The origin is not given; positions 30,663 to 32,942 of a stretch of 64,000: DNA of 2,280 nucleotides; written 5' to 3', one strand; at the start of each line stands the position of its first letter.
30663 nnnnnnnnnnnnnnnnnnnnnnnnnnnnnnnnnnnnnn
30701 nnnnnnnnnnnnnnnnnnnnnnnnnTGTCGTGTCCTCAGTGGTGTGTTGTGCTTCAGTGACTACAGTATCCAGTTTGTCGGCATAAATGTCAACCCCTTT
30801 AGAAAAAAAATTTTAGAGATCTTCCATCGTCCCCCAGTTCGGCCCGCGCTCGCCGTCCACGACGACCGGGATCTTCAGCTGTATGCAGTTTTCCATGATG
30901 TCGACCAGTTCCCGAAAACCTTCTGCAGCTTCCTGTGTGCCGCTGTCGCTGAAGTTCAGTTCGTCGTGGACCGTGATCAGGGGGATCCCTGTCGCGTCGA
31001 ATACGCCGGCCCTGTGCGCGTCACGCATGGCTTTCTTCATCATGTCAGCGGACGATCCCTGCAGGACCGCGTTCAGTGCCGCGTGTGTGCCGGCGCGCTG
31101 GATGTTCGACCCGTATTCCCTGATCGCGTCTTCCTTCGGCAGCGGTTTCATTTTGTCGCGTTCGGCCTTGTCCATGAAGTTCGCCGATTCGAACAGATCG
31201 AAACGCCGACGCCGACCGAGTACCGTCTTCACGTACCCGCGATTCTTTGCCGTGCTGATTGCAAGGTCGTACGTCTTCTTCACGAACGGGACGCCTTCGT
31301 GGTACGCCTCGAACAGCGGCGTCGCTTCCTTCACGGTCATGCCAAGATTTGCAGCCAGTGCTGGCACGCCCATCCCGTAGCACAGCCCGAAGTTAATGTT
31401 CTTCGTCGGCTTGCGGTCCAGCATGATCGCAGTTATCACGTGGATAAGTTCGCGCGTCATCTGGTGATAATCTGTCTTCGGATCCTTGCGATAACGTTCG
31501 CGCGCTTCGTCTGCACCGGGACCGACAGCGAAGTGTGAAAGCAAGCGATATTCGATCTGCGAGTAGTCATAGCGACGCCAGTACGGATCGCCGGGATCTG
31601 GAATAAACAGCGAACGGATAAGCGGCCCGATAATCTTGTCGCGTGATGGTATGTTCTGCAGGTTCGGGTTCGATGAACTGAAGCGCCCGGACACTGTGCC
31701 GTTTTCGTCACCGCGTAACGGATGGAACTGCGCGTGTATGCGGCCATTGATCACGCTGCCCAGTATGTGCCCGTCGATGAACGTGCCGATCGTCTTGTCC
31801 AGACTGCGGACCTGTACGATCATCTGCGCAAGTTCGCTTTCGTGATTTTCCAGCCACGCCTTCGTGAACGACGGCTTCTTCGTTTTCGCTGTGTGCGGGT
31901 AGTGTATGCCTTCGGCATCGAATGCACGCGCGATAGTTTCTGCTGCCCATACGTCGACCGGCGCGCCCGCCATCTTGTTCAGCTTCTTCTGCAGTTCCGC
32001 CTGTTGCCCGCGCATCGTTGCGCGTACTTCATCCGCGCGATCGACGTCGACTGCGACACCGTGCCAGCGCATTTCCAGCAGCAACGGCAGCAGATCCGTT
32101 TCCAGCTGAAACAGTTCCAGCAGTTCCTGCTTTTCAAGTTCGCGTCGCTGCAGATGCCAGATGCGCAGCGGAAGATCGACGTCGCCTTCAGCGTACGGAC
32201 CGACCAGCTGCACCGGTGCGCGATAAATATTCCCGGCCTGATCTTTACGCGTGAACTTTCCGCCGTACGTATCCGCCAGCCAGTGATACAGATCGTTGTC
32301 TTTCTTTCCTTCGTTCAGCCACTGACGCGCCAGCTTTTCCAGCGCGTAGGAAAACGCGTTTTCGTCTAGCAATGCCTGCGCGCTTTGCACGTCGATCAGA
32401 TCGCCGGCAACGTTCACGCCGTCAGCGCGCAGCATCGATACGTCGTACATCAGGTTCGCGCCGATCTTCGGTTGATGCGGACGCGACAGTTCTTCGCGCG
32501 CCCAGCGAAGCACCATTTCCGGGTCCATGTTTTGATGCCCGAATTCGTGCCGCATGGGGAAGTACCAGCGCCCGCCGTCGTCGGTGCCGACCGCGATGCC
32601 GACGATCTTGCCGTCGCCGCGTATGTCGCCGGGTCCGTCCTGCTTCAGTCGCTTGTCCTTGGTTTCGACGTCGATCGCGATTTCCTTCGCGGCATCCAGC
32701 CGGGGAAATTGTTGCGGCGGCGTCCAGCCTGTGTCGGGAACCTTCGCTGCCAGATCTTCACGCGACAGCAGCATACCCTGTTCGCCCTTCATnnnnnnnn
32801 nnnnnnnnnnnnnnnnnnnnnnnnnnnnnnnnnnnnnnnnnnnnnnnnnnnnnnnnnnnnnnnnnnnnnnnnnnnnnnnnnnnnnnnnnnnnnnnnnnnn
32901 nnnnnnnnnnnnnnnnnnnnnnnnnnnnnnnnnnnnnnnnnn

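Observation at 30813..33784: Family-A DNA polymerase translationally coupled to a beta-clamp-like processivity protein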

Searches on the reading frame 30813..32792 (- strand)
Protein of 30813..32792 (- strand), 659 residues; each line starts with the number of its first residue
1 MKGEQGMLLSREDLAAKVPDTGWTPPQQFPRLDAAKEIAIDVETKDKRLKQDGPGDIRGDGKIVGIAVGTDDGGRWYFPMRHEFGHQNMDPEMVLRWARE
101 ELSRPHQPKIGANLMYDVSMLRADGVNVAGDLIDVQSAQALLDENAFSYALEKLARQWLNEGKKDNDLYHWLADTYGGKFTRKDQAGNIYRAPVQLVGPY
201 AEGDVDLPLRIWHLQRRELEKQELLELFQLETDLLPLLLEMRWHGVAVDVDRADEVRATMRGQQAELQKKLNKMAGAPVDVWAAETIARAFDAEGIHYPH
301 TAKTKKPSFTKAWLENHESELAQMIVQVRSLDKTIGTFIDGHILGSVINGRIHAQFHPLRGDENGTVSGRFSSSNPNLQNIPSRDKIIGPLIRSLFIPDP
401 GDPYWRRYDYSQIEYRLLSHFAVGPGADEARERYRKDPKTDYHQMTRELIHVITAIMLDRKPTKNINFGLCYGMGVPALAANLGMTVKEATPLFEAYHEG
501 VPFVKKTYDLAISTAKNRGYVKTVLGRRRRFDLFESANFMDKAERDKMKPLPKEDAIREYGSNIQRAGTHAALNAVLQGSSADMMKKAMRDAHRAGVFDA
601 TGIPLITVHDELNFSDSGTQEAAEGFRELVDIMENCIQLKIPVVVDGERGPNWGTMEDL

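Call 3: search_protein_families(library=pfam, proteins=[window:30813-32792:-], max_evalue=0.1)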
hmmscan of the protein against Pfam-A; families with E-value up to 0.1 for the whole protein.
window:30813-32792:- (659 aa): 2 families
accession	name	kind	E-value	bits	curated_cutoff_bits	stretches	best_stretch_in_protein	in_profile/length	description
PF00476.26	DNA_pol_A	-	2.1e-64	218.3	34.3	1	253-654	4-380/381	DNA polymerase family A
PF01612.26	DNA_pol_A_exo1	-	1.6e-06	28.5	23.6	1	31-217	16-170/173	3'-5' exonuclease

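Call 4: search_protein_families(library=phrogs, proteins=[window:30813-32792:-], max_evalue=0.01)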
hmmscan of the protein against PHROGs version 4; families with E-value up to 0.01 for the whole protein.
window:30813-32792:- (659 aa): 8 families
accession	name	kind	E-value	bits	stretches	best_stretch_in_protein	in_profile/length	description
phrog_17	-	DNA, RNA and nucleotide metabolism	5.7e-116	390.1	1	18-658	654-1235/1445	DNA polymerase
phrog_12241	-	DNA, RNA and nucleotide metabolism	3.3e-22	80.1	2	74-274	158-361/502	DNA polymerase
phrog_5995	-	DNA, RNA and nucleotide metabolism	9.2e-20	72.2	1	470-649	4-160/236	DNA polymerase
phrog_2573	-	DNA, RNA and nucleotide metabolism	5.7e-17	62.9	1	447-614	72-227/336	DNA polymerase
phrog_15971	-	DNA, RNA and nucleotide metabolism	6.3e-15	56.2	1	243-528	19-279/376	DNA polymerase I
phrog_10285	-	DNA, RNA and nucleotide metabolism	2.3e-13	50.9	1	375-648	29-313/321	DNA polymerase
phrog_9556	-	DNA, RNA and nucleotide metabolism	3.7e-09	37.1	1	201-274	170-243/441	DNA polymerase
phrog_23226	-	DNA, RNA and nucleotide metabolism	2.9e-08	33.6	1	460-526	418-486/611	DNA polymerase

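Call 16: search_protein_families(library=ncbifam, proteins=[window:30813-32792:-], max_evalue=1)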
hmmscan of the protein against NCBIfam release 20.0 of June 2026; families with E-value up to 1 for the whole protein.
window:30813-32792:- (659 aa): 9 families
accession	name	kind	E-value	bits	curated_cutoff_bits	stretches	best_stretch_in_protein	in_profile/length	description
NF038380.1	phage_DpoZ_1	exception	1.2e-106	357.5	500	2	38-532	5-512/607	aminoadenine-incorporating DNA polymerase DpoZ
NF004397.1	PRK05755.1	equivalog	4.4e-86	290.2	720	1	33-656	314-888/889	DNA polymerase I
TIGR00593.1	pola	equivalog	9.9e-66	222.7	600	1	103-656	375-889/890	DNA polymerase I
NF011539.0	PRK14975.1-3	equivalog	5.9e-46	157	640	1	99-654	114-626/628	bifunctional 3'-5' exonuclease/DNA polymerase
NF011541.0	PRK14975.2-1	equivalog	5.5e-24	84.4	871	2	32-542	16-544/645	bifunctional 3'-5' exonuclease/DNA polymerase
NF011540.0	PRK14975.1-4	equivalog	6.3e-19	67.9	601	1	230-535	192-487/576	bifunctional 3'-5' exonuclease/DNA polymerase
NF011542.0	PRK14975.2-2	equivalog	1.2e-11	43.5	1061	1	323-614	471-745/802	bifunctional 3'-5' exonuclease/DNA polymerase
NF011543.0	PRK14975.2-3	equivalog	1.7e-08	33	1139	1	325-659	512-841/853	bifunctional 3'-5' exonuclease/DNA polymerase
NF038381.1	phage_DpoZ_2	exception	0.00061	18.2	350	1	226-524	310-628/754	aminoadenine-incorporating DNA polymerase DpoZ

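Call 56: search_dna_similar(query=window:30813-32792:-, collection=phages, mode=protein, max_rows=60, rows=spread, max_evalue=1e-30)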
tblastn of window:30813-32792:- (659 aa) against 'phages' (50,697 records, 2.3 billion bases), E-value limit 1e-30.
Records with a match: 155; places in all: 155; records where one place covers at least 80% of the query: 142.
Best place of each record, by identity: <60% 155.
By first word of the organism name: Salmonella 46; Pseudomonas 22; Bacteriophage 14; Escherichia 12; Acinetobacter 10; Bordetella 9; Vibrio 7; Stenotrophomonas 6; Dinoroseobacter 3; Erwinia 2; and 16 more.
By host as written in the record: - 25; Pseudomonas aeruginosa 16; Salmonella enterica subsp. enterica serovar Enteritidis PT1 14; Bordetella bronchiseptica ATCC 10580 9; Stenotrophomonas maltophilia 5; Salmonella enterica 5; Acinetobacter baumannii 4; Vibrio parahaemolyticus 3; and 54 more.
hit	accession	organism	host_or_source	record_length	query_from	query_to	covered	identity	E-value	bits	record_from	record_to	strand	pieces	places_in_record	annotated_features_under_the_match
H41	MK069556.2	Microcystis phage Me-ZS1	Microcystis elabens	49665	2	659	100%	52.8%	0e+0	595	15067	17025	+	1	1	DNA polymerase A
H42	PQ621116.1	Pseudomonas phage PSASB_03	Pseudomonas aeruginosa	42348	18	659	97%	52.8%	0e+0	598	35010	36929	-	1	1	DNA polymerase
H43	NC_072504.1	Stenotrophomonas phage vB_SM_ytsc_ply2008005c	Stenotrophomonas maltophilia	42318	18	659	97%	52.4%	0e+0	593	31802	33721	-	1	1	DNA polymerase A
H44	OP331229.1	Vibrio phage 033B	Vibrio parahaemolyticus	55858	23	659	97%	47.8%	1e-162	523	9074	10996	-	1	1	DNA polymerase A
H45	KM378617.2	Vibrio phage VpKK5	Vibrio parahaemolyticus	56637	23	659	97%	47.8%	3e-162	521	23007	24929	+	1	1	DNA polymerase A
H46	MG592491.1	Vibrio phage 1.117.O._10N.261.45.E9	Vibrio breoganii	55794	23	659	97%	46.3%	1e-159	514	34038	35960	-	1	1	hypothetical protein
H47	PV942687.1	Erwinia phage RF1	Erwinia amylovora NCPPB 2080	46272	18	654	97%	45.5%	3e-162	521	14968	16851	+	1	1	DNA polymerase I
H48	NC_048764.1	Salmonella phage SE4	sewage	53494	18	653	97%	45.6%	2e-156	505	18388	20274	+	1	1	DNA polymerase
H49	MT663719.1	Salmonella phage S144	Salmonella enterica subsp. enterica ...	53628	18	653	97%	45.5%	1e-156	505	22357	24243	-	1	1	DNA polymerase alpha subunit | similar to hypothetical protein; ORF41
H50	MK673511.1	Salmonella phage ZCSE2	Salmonella enterica subsp. enterica ...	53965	18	653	97%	45.5%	1e-156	505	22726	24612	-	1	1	DNA polymerase I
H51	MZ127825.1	Salmonella phage S1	Salmonella enterica subsp enterica ...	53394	18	653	97%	45.5%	2e-156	505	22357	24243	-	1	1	DNA polymerase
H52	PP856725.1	Salmonella phage vB_SEnST11_KE26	Salmonella enterica subsp. enterica ...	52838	18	653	97%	45.2%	1e-155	503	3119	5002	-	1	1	DNA polymerase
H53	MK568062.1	Salmonella phage LSE7621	Salmonella enterica serovar Enteritidis ...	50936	18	653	97%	45.2%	4e-155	501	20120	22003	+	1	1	DNA polymerase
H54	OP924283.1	Salmonella phage vB_Si_GLBO_sp8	Salmonella enterica subsp. enterica ...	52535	18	653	97%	45.2%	4e-155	501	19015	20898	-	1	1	record has no annotation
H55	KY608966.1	Escherichia phage CF2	Escherichia coli str. K-12 substr. ...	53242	18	653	97%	45.2%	4e-155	501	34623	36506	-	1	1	record has no annotation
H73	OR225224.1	Sphingomonas phage Birtae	Sphingomonas sp. LR55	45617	18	654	97%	43.2%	2e-133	439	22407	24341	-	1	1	DNA polymerase I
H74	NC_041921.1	Dinoroseobacter phage vB_DshS-R5C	Dinoroseobacter shibae DFL12T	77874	21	653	96%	43.3%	1e-128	425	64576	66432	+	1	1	DNA polymerase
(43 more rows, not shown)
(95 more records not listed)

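Call 57: get_annotated_region(hit=H48, flank=4000)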
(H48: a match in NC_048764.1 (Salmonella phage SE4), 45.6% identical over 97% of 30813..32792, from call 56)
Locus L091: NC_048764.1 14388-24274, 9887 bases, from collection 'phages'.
description: Salmonella phage SE4, complete genome.
organism: Salmonella phage SE4 (NCBI taxid 2575328)
taxonomy: Viruses; Duplodnaviria; Heunggongvirae; Uroviricota; Caudoviricetes; Loughboroughvirus
host: -; source: sewage; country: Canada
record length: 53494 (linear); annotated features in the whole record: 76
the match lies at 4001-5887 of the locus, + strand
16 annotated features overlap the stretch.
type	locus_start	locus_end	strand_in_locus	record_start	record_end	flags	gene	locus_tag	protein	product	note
CDS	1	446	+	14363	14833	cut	-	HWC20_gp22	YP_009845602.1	hypothetical protein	-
CDS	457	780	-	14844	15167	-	-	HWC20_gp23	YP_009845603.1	hypothetical protein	-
CDS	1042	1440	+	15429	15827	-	-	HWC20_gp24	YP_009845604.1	hypothetical protein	-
CDS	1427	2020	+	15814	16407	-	-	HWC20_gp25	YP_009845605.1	nucleotide pyrophosphohydrolase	-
CDS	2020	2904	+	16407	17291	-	-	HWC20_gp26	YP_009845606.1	thymidylate synthase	-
CDS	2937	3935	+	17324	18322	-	-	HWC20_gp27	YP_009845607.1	DNA polymerase, beta subunit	-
CDS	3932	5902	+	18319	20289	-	-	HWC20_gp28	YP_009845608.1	DNA polymerase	-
CDS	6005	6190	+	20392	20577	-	-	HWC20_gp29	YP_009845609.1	hypothetical protein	-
CDS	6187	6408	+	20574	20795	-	-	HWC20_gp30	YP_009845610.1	DksA-like zinc-finger protein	-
CDS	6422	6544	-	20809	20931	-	-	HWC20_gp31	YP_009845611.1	hypothetical protein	-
CDS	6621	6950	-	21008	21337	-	-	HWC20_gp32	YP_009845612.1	Rz-like spanin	-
CDS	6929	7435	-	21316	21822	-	-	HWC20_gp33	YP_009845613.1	endolysin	-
CDS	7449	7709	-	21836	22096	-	-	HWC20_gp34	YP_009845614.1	holin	-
CDS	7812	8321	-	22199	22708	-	-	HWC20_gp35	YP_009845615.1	tail fiber assembly protein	-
CDS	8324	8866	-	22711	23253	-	-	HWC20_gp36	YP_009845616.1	tail fiber assembly protein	-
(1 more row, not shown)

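Call 58: get_annotated_region(hit=H47, flank=4000)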
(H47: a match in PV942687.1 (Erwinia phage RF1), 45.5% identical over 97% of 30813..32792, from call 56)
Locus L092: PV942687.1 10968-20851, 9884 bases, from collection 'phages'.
description: Erwinia phage RF1, partial genome.
organism: Erwinia phage RF1 (NCBI taxid 3455188)
taxonomy: Viruses
host: Erwinia amylovora NCPPB 2080; source: -; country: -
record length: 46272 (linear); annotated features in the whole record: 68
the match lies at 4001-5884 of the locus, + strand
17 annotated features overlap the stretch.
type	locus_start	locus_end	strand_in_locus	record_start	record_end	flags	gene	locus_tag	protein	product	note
CDS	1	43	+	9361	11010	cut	-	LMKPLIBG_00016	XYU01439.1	UvrABC system protein B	uvrB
CDS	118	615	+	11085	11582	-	-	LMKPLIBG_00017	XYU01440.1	hypothetical protein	-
CDS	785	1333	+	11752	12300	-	-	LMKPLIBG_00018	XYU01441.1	hypothetical protein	-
CDS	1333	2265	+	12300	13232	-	-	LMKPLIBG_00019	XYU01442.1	thymidylate synthase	thyA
CDS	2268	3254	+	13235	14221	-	-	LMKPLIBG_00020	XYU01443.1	hypothetical protein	-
CDS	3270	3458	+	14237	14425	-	-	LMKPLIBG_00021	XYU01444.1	hypothetical protein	-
CDS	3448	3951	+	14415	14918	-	-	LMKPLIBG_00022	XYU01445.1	hypothetical protein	-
CDS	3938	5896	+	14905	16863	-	-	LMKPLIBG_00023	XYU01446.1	DNA polymerase I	polA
CDS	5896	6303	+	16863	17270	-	-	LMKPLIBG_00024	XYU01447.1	hypothetical protein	-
CDS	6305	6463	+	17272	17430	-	-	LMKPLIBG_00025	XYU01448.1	hypothetical protein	-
CDS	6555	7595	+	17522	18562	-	-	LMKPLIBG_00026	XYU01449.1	hypothetical protein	-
CDS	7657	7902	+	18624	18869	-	-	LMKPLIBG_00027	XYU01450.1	hypothetical protein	-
CDS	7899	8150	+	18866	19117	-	-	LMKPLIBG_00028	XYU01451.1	hypothetical protein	-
CDS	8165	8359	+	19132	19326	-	-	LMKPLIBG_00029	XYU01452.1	hypothetical protein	-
CDS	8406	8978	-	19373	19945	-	-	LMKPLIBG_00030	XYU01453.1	tail fiber assembly protein TfaE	tfaE; prophage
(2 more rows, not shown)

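Call 59: get_annotated_region(hit=H74, flank=4000)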
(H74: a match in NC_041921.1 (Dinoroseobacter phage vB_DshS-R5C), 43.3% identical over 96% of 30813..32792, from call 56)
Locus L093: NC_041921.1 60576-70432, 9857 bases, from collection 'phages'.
description: Dinoroseobacter phage vB_DshS-R5C, complete genome.
organism: Dinoroseobacter phage vB_DshS-R5C (NCBI taxid 1965368)
taxonomy: Viruses; Duplodnaviria; Heunggongvirae; Uroviricota; Caudoviricetes; Nanhaivirus; Nanhaivirus D5C
host: Dinoroseobacter shibae DFL12T; source: South China Sea; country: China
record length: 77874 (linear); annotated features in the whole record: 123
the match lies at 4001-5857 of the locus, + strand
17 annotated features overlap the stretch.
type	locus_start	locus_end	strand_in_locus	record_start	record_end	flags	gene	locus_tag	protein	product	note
CDS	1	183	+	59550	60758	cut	-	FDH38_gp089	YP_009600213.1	Dda-like helicase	-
CDS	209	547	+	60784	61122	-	-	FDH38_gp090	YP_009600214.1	endonuclease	-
CDS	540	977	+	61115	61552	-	-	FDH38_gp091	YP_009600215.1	hypothetical protein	-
CDS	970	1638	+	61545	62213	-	-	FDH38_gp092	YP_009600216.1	DNA polymerase exonuclease subunit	-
CDS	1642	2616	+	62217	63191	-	-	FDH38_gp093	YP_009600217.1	hypothetical protein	-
CDS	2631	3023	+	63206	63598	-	-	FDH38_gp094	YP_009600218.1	hypothetical protein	-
CDS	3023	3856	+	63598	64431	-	-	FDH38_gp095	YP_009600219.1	QueE-like radical SAM domain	-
CDS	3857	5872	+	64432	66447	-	-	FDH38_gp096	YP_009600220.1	DNA polymerase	-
CDS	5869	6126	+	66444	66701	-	-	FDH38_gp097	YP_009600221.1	hypothetical protein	-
CDS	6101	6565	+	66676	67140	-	-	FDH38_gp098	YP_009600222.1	HNH endonuclease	-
CDS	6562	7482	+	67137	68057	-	-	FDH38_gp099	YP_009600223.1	clamp loader of DNA polymerase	-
CDS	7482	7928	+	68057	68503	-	-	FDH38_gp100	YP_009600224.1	deoxycytidylate deaminase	-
CDS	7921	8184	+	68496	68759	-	-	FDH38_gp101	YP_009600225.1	hypothetical protein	-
CDS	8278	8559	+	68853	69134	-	-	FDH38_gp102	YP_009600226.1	hypothetical protein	-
CDS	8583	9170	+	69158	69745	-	-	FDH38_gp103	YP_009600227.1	transcription elongation protein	transcription elongation protein SprT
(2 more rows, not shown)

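Call 60: get_annotated_region(hit=H73, flank=4000)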
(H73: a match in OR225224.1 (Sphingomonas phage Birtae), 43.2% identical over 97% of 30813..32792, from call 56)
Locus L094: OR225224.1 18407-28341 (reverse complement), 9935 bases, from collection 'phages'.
description: Sphingomonas phage Birtae, complete genome.
organism: Sphingomonas phage Birtae (NCBI taxid 3065694)
taxonomy: Viruses; Duplodnaviria; Heunggongvirae; Uroviricota; Caudoviricetes
host: Sphingomonas sp. LR55; source: wastewater; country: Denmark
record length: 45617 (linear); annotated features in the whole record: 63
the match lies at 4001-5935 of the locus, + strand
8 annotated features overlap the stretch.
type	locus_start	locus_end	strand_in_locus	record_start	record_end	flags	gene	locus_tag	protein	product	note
CDS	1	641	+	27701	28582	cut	-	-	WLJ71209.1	hypothetical protein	-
CDS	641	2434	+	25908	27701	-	-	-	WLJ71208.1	DNA helicase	-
CDS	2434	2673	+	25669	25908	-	-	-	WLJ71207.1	hypothetical protein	-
CDS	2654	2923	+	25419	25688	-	-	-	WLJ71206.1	hypothetical protein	-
CDS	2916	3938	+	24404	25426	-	-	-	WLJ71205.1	hypothetical protein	-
CDS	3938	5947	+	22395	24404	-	-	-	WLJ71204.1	DNA polymerase I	-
CDS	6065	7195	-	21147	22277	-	-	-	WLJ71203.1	hypothetical protein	-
CDS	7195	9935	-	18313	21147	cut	-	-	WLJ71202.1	hypothetical protein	-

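Call 75: find_homologous_proteins(query=window:30813-32792:-, max_evalue=1e-50)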
Query window:30813-32792:- (659 aa): 3221 proteins with E <= 1e-50 among 8000 candidates; the best 120 are listed.
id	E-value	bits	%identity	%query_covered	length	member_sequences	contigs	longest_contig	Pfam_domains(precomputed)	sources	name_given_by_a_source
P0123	0.0e+0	1034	69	100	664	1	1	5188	PF00476.27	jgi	jgi:DNA polymerase I-like protein with 3'-5' exonuclease and polymerase domains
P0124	2.2e-292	989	65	99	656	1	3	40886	PF01612.27,PF00476.27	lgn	-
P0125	8.7e-286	968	63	58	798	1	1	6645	PF01612.27,PF00476.27,PF14890.12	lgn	-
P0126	4.5e-283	959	64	99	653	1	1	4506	PF00476.27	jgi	-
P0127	5.8e-272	922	62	98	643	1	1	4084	PF00476.27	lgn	-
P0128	3.3e-267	906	61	99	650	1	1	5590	PF00476.27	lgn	-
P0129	5.2e-237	807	55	97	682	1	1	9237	PF00476.27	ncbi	-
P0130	3.1e-235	801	56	97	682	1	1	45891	PF00476.27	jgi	-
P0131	6.3e-231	786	54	97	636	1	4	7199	PF00476.27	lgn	-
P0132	6.7e-228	776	56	97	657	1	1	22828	PF01612.27,PF00476.27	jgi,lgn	jgi:DNA polymerase I-like protein with 3'-5' exonuclease and polymerase domains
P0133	5.0e-224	764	54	97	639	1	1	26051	PF01612.27,PF00476.27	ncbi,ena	-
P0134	1.1e-223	762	59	62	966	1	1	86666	PF13392.13,PF00476.27,PF14890.12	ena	-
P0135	1.8e-219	749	54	97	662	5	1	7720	PF01612.27,PF00476.27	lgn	-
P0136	8.9e-219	746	54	97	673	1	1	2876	PF01612.27,PF00476.27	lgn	-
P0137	2.2e-218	745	55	97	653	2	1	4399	PF01612.27,PF00476.27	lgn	-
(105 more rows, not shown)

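Call 77: find_encoding_contigs(protein=P0124, flank=6000, max_places=1)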
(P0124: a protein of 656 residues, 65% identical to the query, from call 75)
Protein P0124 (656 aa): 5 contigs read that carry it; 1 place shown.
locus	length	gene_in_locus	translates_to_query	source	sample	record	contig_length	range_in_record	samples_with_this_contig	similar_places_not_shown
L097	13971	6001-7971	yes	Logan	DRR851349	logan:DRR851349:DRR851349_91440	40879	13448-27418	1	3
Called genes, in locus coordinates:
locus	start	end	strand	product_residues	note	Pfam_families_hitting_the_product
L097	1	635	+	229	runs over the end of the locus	PF06094:GGACT, PF13772:AIG2_2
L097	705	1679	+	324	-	PF06067:DUF932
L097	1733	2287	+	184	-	-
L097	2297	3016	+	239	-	PF00291:PALP (weak)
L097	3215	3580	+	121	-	-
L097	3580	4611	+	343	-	-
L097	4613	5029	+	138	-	-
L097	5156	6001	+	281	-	-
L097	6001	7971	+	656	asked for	PF01612:DNA_pol_A_exo1 (faint), PF00476:DNA_pol_A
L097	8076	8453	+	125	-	-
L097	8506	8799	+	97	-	-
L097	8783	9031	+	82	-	-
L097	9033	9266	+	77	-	-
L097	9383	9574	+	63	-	-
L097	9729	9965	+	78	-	-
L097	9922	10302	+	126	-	-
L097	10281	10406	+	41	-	-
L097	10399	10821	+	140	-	-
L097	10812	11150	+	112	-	PF12802:MarR_2 (faint), PF01381:HTH_3 (weak), PF04545:Sigma70_r4 (faint), PF12844:HTH_19 (faint), PF13413:HTH_25 (faint), PF13443:HTH_26 (faint), PF13560:HTH_31 (weak), PF13613:HTH_Tnp_4 (weak), +1 more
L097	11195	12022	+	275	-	-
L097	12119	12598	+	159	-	PF13392:HNH_3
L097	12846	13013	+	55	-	-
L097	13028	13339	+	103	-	PF24835:DUF7717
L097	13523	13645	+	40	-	-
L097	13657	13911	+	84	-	-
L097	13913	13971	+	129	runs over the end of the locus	-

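Call 78: find_encoding_contigs(protein=P0133, flank=6000, max_places=1)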
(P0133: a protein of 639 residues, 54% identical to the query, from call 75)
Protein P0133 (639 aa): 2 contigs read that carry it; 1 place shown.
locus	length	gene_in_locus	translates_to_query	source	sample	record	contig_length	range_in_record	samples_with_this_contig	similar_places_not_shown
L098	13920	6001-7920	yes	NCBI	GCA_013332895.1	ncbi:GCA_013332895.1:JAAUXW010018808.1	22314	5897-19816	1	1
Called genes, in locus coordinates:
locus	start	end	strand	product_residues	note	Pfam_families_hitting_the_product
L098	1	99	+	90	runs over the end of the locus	-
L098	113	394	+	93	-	PF18932:DUF5681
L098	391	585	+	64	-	-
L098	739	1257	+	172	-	-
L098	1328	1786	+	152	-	PF01242:PTPS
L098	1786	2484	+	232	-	PF13353:Fer4_12 (weak), PF04055:Radical_SAM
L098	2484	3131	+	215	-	PF06508:QueC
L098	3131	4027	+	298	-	PF01227:GTP_cyclohydroI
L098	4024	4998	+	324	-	-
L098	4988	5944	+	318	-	-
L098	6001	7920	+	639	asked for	PF01612:DNA_pol_A_exo1 (faint), PF00476:DNA_pol_A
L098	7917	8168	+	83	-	-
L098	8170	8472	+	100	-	-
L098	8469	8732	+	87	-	-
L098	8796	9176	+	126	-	-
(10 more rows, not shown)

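Call 79: find_encoding_contigs(protein=P0127, flank=6000, max_places=1)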
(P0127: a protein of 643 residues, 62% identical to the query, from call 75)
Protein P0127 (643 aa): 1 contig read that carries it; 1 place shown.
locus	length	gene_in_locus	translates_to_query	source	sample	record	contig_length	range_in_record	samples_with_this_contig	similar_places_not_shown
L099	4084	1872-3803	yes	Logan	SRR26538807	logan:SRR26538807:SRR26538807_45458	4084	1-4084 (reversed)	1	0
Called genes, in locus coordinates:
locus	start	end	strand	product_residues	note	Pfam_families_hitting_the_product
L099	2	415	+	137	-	?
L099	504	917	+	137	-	-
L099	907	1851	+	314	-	-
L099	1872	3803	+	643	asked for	PF00476:DNA_pol_A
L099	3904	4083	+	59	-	?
